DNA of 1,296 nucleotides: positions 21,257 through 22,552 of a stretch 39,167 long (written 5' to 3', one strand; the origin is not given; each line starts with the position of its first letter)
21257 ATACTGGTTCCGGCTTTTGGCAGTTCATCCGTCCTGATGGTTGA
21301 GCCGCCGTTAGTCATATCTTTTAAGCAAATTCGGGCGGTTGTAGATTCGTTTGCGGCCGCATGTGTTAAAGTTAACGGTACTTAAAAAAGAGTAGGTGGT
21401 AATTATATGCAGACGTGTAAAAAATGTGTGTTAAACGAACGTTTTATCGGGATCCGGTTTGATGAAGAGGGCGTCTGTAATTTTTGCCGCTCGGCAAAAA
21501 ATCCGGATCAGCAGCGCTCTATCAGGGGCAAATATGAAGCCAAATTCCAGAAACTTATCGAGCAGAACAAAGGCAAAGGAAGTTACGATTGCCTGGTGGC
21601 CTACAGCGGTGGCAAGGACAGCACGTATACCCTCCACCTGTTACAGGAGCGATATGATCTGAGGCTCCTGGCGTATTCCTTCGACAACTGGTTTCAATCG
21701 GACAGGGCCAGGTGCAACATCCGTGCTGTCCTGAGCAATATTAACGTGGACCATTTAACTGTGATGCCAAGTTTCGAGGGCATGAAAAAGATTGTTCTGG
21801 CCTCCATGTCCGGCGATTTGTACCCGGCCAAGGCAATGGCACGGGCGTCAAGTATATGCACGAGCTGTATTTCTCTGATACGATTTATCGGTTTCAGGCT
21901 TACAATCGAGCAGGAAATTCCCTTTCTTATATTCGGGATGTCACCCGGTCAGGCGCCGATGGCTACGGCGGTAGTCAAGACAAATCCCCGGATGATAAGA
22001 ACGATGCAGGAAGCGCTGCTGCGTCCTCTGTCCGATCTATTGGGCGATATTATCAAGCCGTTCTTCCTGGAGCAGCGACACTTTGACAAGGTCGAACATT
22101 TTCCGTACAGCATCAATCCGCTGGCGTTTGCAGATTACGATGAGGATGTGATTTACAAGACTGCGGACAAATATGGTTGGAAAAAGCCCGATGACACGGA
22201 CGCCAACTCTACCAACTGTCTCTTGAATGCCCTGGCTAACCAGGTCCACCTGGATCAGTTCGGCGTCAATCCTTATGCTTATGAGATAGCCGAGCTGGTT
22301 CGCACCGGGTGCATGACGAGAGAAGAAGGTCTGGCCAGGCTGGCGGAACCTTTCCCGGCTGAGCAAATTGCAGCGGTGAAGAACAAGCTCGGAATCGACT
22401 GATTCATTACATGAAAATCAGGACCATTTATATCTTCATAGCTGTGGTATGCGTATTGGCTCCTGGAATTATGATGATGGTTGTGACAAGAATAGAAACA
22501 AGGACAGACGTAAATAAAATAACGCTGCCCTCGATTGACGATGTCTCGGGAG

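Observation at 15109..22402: ACP-centred tailoring cassette with an unusual density of ATP-dependent carboxylate-activating enzymes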

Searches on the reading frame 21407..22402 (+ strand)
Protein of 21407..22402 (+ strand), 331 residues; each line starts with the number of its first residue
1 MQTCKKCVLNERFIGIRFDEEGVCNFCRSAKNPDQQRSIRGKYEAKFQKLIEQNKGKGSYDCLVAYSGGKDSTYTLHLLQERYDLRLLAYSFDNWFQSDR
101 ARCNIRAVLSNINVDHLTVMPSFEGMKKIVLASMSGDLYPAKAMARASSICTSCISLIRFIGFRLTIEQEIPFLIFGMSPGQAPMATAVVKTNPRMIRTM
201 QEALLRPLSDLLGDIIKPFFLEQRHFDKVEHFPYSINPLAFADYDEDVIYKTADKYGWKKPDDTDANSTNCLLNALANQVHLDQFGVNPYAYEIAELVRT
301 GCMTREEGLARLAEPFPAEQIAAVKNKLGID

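Call 3: search_protein_families(library=ncbifam, proteins=[window:21407-22402:+], max_evalue=0.001)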
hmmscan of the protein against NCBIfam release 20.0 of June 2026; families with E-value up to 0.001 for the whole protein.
window:21407-22402:+ (331 aa): 2 families
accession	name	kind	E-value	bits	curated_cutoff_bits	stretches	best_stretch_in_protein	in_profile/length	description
TIGR03573.1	WbuX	subfamily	1.5e-44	152.8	203.2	1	1-319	1-319/344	N-acetyl sugar amidotransferase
NF011155.0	PRK14561.1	equivalog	3.5e-05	23.6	207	1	62-107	3-48/195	hypothetical protein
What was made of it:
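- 21407..22402 (+): NASAT-like PP-loop enzyme of a distinct 3-Cys clade (Zn ribbon C4/C7/C24/C27, SGGKDS 67-72, extra C151/C154/C271). TIGR03573, 152.8 bits, below the 203.2 cut-off (call 3).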

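Call 4: search_protein_families(library=pfam, proteins=[window:21407-22402:+], max_evalue=0.001)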
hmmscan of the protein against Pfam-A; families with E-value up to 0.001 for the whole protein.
window:21407-22402:+ (331 aa): 1 family
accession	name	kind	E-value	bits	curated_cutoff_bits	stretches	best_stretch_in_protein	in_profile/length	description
PF24167.1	DUF7411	-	5.6e-06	26.5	28.7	1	62-144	3-80/194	Family of unknown function (DUF7411)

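Call 10: find_homologous_proteins(query=window:21407-22402:+, max_evalue=1e-10)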
Query window:21407-22402:+ (331 aa): 2269 proteins with E <= 1e-10 among 4844 candidates; the best 120 are listed.
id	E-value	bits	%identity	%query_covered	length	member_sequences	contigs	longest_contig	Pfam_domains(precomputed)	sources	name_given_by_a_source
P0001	6.3e-213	724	95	100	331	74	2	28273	PF24167.2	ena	-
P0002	2.6e-202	689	90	100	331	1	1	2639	PF24167.2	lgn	-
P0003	6.8e-202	688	91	100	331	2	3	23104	PF24167.2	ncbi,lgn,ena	-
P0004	8.7e-200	681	89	100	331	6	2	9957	PF24167.2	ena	-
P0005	1.6e-199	680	89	100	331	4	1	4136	PF24167.2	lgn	-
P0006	1.7e-199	680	89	100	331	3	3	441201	PF24167.2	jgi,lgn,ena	-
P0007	5.9e-199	678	89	100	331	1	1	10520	PF24167.2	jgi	jgi:tRNA(Ile)-lysidine synthase TilS/MesJ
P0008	6.0e-199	678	89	100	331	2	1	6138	PF24167.2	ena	-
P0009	5.3e-197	672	89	100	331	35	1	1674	-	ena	-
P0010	1.3e-196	670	87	100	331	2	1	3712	PF24167.2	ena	-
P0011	4.6e-196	669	87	100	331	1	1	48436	PF24167.2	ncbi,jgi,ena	-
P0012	8.7e-196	668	86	100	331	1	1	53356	PF24167.2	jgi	-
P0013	1.6e-195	667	85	100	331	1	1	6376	PF24167.2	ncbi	-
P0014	8.2e-195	664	86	100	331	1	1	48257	PF24167.2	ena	-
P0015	2.3e-194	663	86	100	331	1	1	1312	PF24167.2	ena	-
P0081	4.8e-138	478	63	100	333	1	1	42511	PF24167.2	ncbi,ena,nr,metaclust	ncbi:MAG: hypothetical protein AMJ79_00240 [Phycisphaerae bacterium SM23_30]|nr:MAG: hypothetical pr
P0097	1.4e-129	450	56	100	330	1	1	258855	-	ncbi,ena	-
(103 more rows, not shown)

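Call 11: find_encoding_contigs(protein=P0006, flank=10000, max_places=2)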
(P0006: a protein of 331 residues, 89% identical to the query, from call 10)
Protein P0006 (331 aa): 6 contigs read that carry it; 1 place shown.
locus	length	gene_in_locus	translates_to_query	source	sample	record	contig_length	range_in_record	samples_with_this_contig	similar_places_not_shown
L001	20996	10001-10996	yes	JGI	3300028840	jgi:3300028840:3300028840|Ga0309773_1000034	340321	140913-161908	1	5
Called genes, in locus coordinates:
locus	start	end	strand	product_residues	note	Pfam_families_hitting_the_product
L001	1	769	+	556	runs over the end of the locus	PF18998:Flg_new_2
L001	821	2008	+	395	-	PF00534:Glycos_transf_1 (weak), PF13692:Glyco_trans_1_4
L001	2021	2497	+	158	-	PF08660:Alg14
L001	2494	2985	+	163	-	PF04101:Glyco_tran_28_C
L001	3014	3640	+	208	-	PF00132:Hexapep, PF14602:Hexapep_2 (weak)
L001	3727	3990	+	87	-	-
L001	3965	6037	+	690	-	PF13522:GATase_6, PF13537:GATase_7, PF00733:Asn_synthase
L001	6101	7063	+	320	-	PF02540:NAD_synthase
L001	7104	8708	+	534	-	PF00501:AMP-binding, PF13193:AMP-binding_C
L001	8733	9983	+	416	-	PF00202:Aminotran_3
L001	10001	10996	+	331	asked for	PF24167:DUF7411 (weak)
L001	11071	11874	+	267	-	-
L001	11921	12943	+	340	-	PF01757:Acyl_transf_3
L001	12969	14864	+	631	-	PF00132:Hexapep (faint), PF24894:Hexapep_GlmU, PF25084:LbH_EIF2B, PF25087:GMPPB_C, PF09721:Exosortase_EpsH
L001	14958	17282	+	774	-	PF01656:CbiA, PF10609:ParA, PF13614:AAA_31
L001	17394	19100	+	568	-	PF25084:LbH_EIF2B (weak), PF25087:GMPPB_C (weak), PF02397:Bac_transf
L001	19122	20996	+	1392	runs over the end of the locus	PF14559:TPR_19 (weak), PF12895:ANAPC3 (weak), PF25062:ARM_TT21_N (weak), PF13432:TPR_16 (weak), PF14559:TPR_19, PF23914:TPR_CcmH_CycH (weak), PF00515:TPR_1 (weak), PF13371:TPR_9 (weak), +28 more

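Call 12: find_encoding_contigs(protein=P0097, flank=10000, max_places=2)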
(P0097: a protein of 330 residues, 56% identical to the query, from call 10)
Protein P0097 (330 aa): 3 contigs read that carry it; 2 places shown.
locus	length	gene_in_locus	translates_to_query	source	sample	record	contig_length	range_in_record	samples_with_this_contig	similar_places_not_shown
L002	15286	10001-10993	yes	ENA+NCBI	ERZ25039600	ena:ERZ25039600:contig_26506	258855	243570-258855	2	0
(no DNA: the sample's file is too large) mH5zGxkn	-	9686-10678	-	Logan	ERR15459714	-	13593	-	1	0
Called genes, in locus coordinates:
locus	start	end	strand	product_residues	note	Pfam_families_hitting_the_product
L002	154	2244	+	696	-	PF00404:Dockerin_1 (faint), PF18998:Flg_new_2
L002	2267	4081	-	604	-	PF13537:GATase_7 (weak)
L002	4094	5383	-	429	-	PF00501:AMP-binding (faint), PF27533:CapK_C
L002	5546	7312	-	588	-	PF22842:Pel9A-like_beta_helix (weak), PF13229:Beta_helix (weak)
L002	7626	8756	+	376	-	-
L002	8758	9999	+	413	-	PF00202:Aminotran_3, PF00155:Aminotran_1_2 (weak)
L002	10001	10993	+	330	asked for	-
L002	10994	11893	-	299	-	PF05175:MTS, PF12847:Methyltransf_18 (weak), PF09445:Methyltransf_15 (weak), PF13649:Methyltransf_25 (faint), PF13847:Methyltransf_31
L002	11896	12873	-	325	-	PF02540:NAD_synthase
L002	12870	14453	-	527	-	PF00501:AMP-binding, PF13193:AMP-binding_C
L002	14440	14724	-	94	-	-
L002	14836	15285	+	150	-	?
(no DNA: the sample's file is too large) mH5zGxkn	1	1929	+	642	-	?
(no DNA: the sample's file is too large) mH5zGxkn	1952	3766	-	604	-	PF13537:GATase_7 (weak)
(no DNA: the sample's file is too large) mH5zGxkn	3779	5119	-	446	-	PF00501:AMP-binding (faint), PF27533:CapK_C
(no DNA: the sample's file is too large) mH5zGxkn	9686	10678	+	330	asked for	-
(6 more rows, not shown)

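Call 13: find_encoding_contigs(protein=P0081, flank=10000, max_places=2)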
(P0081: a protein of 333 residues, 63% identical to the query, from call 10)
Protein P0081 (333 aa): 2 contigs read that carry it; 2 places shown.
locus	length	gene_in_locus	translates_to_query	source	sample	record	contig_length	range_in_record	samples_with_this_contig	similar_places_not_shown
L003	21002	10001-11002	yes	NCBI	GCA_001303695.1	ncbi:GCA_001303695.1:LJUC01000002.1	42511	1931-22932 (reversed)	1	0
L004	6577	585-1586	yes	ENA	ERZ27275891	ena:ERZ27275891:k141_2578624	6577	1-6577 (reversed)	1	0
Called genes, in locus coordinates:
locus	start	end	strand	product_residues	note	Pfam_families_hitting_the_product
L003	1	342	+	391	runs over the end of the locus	PF13439:Glyco_transf_4, PF13579:Glyco_trans_4_4, PF00534:Glycos_transf_1, PF13692:Glyco_trans_1_4, PF13524:Glyco_trans_1_2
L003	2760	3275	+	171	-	PF25087:GMPPB_C (faint), PF00132:Hexapep, PF14602:Hexapep_2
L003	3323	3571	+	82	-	-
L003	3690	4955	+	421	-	PF04015:DUF362 (faint)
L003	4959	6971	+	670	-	PF13522:GATase_6, PF13537:GATase_7, PF00733:Asn_synthase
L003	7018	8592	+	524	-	PF00501:AMP-binding, PF13193:AMP-binding_C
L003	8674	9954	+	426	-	PF00202:Aminotran_3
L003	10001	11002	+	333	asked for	PF24167:DUF7411 (weak)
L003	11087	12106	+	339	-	PF09721:Exosortase_EpsH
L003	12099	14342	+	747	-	PF01656:CbiA (weak), PF09140:MipZ (weak), PF10609:ParA, PF13614:AAA_31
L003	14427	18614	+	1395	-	PF00515:TPR_1 (faint), PF07719:TPR_2 (faint), PF12895:ANAPC3 (faint), PF13174:TPR_6 (faint), PF13414:TPR_11 (faint), PF14559:TPR_19, PF13371:TPR_9, PF13424:TPR_12 (weak), +12 more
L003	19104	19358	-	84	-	-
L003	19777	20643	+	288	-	-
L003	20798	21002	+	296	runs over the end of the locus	-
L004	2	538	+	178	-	?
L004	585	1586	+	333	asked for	PF24167:DUF7411 (weak)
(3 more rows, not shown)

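Call 18: find_related_loci(query=A1, collection=genome_contigs, flank=10000)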
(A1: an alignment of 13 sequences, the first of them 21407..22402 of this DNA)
Query A1 (331 aa) in genome_contigs; peptide patterns used: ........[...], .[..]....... (x = any residue, [..] = any of these).
600 stretches matched a pattern (row limit reached: there are more); 234 encode a relative of the query (tblastn E <= 1e-3); the best 80 are kept; 80 distinct loci.
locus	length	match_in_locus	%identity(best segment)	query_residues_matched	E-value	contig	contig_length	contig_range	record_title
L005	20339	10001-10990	91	1-330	0e+0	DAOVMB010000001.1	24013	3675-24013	MAG TPA_asm: Sedimentisphaerales bacterium isolate CSMAG_1460 CSMAG_1460_k141_187675_length_24013_cov_22.6630, whole gen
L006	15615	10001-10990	92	1-330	0e+0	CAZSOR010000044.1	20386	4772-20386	MAG TPA_asm: uncultured Pirellulales bacterium isolate binchicken_co262_305 genome assembly, contig: NODE_2727_length_20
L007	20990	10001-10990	80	1-330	0e+0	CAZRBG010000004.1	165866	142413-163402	MAG TPA_asm: uncultured Pirellulales bacterium isolate binchicken_co17_49 genome assembly, contig: NODE_214_length_16586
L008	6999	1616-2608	79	1-331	0e+0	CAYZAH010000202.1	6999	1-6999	MAG TPA_asm: uncultured Pirellulales bacterium isolate binchicken_co150_548 genome assembly, contig: NODE_29411_length_6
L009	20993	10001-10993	63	1-331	6e-145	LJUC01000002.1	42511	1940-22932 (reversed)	MAG: Phycisphaerae bacterium SM23_30 WORSMTZ_861, whole genome shotgun sequence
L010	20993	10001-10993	51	1-331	2e-116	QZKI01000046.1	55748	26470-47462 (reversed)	MAG: Candidatus Abyssobacteria bacterium SURF_17 Ga0104751_1000736, whole genome shotgun sequence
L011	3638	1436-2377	51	1-314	4e-117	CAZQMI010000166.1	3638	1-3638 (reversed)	MAG TPA_asm: uncultured Thermoplasmatales archaeon isolate SRP332253_co2_224 genome assembly, contig: NODE_29571_length_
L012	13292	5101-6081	52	4-330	4e-113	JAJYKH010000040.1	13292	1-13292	MAG: Deltaproteobacteria bacterium isolate DBS2-1.bin30 NODE_8684_length_13292_cov_1.129130, whole genome shotgun sequen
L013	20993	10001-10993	49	1-330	1e-112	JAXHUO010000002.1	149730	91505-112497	MAG: Chloroflexota bacterium isolate MAG53_tar_biofilm MAG53_2, whole genome shotgun sequence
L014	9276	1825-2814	50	1-330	9e-113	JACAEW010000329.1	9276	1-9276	MAG: Syntrophaceae bacterium isolate L.E.D.56 k119_2459577, whole genome shotgun sequence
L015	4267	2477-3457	51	4-331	2e-113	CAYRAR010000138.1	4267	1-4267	MAG TPA_asm: uncultured Thermodesulfobacteriota bacterium isolate SRP338002_co1_158 genome assembly, contig: NODE_19021_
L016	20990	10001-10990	48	1-330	8e-110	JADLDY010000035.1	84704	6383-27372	MAG: Deltaproteobacteria bacterium isolate SJ296 c_000000752803, whole genome shotgun sequence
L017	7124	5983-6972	48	1-330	8e-110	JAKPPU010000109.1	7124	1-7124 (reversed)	MAG: Deltaproteobacteria bacterium isolate JPNA_maxbin.145 k141_1446753, whole genome shotgun sequence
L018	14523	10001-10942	49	1-314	9e-110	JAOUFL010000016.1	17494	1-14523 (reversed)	MAG: Candidatus Zixiibacteriota bacterium isolate 4_1_July_SF_Bin42 4_1_July_SF_Bin42_scaffold_1341_c1, whole genome sho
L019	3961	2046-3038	49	1-331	8e-111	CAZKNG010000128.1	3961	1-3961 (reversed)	MAG TPA_asm: uncultured bacterium isolate binchicken_co13_191 genome assembly, contig: NODE_40686_length_3961_cov_3.1034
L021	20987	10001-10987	47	2-330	1e-108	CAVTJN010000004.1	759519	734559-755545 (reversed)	MAG: uncultured Chloroflexia bacterium isolate MFD05942.bin.1.364 genome assembly, contig: contig_17506, whole genome sh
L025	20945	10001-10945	50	1-315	2e-107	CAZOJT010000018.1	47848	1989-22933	MAG TPA_asm: uncultured Ignavibacteria bacterium isolate binchicken_co89_550 genome assembly, contig: NODE_924_length_47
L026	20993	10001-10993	47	1-331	4e-107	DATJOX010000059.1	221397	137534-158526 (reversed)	MAG TPA_asm: Methanomassiliicoccales archaeon isolate SMAG_U14898 k141_3217749, whole genome shotgun sequence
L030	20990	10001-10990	47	1-330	1e-106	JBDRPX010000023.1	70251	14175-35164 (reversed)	MAG: Candidatus Omnitrophota bacterium isolate MEGAHIT-group-2.14 k141_1338163, whole genome shotgun sequence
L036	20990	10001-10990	47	1-330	2e-105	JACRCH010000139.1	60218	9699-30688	MAG: Deltaproteobacteria bacterium isolate NC_groundwater_1641_Pr3_B-0.1um_55_74 SR-2_scaffold_141_3946272, whole genome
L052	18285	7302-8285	47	1-328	2e-102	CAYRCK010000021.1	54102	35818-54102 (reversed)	MAG TPA_asm: uncultured bacterium isolate binchicken_co334_246 genome assembly, contig: NODE_861_length_54102_cov_8.3561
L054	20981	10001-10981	48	1-328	8e-103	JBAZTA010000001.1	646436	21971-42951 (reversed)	MAG: Candidatus Omnitrophota bacterium isolate SO_2017_GW1_19 NODE_65_length_646436_cov_2.090577_OW334_2017, whole genom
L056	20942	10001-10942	49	1-312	7e-102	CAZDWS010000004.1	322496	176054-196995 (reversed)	MAG TPA_asm: uncultured Geobacteraceae bacterium isolate SRP302447_co3_257 genome assembly, contig: NODE_71_length_32249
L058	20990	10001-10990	45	1-330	2e-101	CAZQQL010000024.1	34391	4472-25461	MAG TPA_asm: uncultured Dehalococcoidaceae bacterium isolate binchicken_co43_390 genome assembly, contig: NODE_1920_leng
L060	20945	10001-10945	49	1-315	2e-101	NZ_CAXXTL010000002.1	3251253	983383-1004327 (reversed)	MAG: uncultured Desulfobulbus sp. isolate 488ba005-bef4-404b-a7aa-59c4f49eb36e contig_2, whole genome shotgun sequence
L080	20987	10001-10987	45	4-328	3e-99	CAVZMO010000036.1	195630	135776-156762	MAG: Thermodesulfovibrionales bacterium isolate MFD04408.bin.2.178 genome assembly, contig: contig_28899, whole genome s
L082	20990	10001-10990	48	1-330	1e-108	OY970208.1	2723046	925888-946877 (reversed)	MAG: uncultured candidate division Zixibacteria bacterium isolate MFD04408.bin.1.44 genome assembly, chromosome: 1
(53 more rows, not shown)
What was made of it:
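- The hosts appear to be mostly anaerobes, judging from their taxon names (call 18).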

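Call 23: search_solved_structures(query=A1, max_evalue=1, show_alignments=3)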
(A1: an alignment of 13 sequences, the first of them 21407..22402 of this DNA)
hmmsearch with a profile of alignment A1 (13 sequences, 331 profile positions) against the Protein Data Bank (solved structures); distinct sequences matched with E-value up to 1: 8.
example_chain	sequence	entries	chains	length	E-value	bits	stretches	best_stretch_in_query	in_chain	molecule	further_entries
8wex_A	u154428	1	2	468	6e-18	68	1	14-140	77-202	N-acetyl sugar amidotransferase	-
8cnz_A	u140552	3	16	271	0.00015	24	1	45-141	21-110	NAD_synthase domain-containing protein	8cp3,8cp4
2vxo_A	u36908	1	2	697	0.017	17.2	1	48-129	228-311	GMP SYNTHASE [GLUTAMINE-HYDROLYZING]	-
5mko_A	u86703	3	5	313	0.029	16.4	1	36-90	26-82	TtuA PH0300 | PH0300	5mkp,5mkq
3vrh_A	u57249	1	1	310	0.033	16.2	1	36-90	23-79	Putative uncharacterized protein PH0300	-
3rjz_A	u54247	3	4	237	0.094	14.8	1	61-90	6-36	N-type ATP pyrophosphatase superfamily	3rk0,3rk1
4nzp_A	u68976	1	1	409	0.16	14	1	60-93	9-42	Argininosuccinate synthase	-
1j1z_A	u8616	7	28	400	0.17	13.9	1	63-94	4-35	Argininosuccinate Synthetase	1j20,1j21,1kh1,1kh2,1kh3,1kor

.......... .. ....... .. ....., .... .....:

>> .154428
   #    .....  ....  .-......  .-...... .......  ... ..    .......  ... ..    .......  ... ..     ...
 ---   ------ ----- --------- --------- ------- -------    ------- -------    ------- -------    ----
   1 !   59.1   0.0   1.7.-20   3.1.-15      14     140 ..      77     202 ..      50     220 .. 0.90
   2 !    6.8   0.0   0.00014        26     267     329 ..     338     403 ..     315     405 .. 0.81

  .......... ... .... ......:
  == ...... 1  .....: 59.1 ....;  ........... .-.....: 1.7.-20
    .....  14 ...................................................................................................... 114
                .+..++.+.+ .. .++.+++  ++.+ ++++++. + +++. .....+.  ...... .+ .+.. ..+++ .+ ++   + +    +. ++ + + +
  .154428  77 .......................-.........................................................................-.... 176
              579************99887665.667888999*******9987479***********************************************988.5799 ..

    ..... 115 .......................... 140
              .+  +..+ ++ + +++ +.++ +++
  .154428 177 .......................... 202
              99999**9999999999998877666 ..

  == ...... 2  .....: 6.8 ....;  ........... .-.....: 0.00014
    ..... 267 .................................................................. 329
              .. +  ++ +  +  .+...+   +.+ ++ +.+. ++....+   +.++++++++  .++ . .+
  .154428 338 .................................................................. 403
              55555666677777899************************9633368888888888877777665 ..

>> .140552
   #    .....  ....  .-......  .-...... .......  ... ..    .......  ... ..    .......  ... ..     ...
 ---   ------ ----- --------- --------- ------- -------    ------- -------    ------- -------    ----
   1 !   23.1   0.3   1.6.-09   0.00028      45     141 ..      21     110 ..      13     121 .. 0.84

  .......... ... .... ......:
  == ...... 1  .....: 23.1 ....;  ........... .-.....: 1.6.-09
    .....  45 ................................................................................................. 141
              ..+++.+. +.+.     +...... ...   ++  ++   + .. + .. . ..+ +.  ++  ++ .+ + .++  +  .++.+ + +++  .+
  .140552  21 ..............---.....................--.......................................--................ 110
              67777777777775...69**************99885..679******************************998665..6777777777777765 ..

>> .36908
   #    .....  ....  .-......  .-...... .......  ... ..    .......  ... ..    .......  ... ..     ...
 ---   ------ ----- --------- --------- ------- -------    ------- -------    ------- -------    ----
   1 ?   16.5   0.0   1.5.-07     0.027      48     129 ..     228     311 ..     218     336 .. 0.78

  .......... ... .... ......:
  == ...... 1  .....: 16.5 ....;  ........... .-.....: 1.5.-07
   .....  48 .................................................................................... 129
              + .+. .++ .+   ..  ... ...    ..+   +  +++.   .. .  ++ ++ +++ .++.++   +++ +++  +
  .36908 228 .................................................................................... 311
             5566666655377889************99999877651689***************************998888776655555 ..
